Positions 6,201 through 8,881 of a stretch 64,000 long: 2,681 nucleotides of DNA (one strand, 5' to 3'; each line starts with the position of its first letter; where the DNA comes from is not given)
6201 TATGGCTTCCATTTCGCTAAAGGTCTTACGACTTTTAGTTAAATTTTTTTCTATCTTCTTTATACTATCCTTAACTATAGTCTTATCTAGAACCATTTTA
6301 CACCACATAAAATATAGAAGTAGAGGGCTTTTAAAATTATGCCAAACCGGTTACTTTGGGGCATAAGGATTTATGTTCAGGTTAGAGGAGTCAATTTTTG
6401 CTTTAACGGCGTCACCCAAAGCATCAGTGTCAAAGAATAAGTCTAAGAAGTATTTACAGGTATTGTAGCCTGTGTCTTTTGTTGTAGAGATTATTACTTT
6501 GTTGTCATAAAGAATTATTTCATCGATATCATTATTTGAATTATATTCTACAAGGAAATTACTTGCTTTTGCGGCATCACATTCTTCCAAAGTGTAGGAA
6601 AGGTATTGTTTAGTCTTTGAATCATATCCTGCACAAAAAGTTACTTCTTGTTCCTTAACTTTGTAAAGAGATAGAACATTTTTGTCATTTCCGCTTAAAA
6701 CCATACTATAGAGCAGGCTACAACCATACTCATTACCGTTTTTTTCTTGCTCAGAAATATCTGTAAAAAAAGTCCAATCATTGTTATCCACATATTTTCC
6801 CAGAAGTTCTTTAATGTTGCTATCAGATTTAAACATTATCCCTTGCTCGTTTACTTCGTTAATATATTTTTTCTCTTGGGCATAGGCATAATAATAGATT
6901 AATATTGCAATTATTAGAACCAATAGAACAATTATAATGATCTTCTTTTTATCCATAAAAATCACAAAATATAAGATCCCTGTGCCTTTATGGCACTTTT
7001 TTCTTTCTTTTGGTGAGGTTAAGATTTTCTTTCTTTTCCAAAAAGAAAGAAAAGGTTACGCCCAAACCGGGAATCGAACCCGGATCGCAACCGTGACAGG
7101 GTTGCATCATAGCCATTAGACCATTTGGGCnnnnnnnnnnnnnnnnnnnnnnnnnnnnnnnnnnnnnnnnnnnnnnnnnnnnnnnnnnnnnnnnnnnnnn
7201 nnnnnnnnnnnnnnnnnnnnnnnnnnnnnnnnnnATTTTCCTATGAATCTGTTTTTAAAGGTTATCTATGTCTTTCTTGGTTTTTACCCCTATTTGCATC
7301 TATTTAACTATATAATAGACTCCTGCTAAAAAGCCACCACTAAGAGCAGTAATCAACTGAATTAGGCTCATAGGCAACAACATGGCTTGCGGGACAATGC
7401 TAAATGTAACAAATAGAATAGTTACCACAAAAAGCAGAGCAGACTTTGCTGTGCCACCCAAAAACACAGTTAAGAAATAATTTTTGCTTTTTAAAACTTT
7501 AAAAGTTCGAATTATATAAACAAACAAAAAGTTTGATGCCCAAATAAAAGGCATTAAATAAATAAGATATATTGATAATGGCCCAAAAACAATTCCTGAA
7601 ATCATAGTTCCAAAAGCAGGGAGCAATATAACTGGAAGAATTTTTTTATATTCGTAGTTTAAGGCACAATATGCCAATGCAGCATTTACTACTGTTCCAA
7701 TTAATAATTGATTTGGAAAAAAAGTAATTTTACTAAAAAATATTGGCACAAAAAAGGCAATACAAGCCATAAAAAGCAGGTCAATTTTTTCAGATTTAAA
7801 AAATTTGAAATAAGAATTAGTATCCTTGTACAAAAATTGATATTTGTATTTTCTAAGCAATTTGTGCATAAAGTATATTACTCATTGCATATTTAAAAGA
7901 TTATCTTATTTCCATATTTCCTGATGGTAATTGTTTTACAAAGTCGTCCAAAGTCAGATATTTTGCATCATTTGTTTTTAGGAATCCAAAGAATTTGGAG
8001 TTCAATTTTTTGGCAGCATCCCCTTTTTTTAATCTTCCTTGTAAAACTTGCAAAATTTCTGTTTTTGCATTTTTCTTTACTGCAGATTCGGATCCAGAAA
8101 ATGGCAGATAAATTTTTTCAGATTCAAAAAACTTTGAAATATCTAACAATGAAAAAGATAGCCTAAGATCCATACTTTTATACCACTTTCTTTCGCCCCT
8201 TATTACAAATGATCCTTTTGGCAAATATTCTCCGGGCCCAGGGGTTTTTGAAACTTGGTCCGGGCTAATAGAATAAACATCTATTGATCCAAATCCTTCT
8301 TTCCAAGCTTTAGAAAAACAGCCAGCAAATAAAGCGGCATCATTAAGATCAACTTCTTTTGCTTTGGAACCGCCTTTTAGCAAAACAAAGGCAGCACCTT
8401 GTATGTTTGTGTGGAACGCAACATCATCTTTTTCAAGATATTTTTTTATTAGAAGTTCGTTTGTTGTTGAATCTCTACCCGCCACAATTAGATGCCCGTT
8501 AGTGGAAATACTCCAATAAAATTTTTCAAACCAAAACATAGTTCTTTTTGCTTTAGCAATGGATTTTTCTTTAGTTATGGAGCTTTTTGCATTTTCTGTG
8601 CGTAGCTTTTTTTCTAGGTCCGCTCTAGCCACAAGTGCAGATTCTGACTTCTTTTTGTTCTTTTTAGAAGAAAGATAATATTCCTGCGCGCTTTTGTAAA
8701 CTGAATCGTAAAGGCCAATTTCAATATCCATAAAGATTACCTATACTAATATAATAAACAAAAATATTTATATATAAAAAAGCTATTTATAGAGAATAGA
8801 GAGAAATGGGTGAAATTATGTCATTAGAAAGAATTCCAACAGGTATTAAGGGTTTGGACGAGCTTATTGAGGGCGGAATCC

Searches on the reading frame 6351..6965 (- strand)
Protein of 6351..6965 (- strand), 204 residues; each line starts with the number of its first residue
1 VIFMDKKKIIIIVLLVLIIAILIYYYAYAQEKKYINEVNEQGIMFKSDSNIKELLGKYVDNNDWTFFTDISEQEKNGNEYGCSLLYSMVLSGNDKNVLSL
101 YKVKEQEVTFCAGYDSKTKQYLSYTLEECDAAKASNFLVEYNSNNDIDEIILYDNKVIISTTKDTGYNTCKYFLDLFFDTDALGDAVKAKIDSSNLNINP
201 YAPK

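Call 40: search_protein_families(library=pfam, proteins=[window:6351-6965:-], max_evalue=0.001)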
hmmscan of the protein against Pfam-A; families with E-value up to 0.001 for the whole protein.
window:6351-6965:- (204 aa): 0 families

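Call 95: search_protein_families(library=pfam, proteins=[window:6351-6965:-], max_evalue=0.1)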
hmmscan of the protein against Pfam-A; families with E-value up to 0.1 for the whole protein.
window:6351-6965:- (204 aa): 2 families
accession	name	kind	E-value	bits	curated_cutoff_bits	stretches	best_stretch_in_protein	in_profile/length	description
PF12685.13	SpoIIIAH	-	0.03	14.7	30.6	1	7-76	1-63/191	SpoIIIAH-like protein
PF22477.2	RepD-like_N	-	0.046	14.6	25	1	113-160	38-85/87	Replication initiation protein, N-terminal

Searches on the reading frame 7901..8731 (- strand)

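Call 40: search_protein_families(library=pfam, proteins=[window:7901-8731:-], max_evalue=0.001)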
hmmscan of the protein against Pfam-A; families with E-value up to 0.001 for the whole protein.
window:7901-8731:- (276 aa): 1 family
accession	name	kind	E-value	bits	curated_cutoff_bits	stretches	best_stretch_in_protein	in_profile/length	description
PF05670.18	NFACT-R_1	-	3.1e-31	108.6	29.8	1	70-179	1-112/112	NFACT protein RNA binding domain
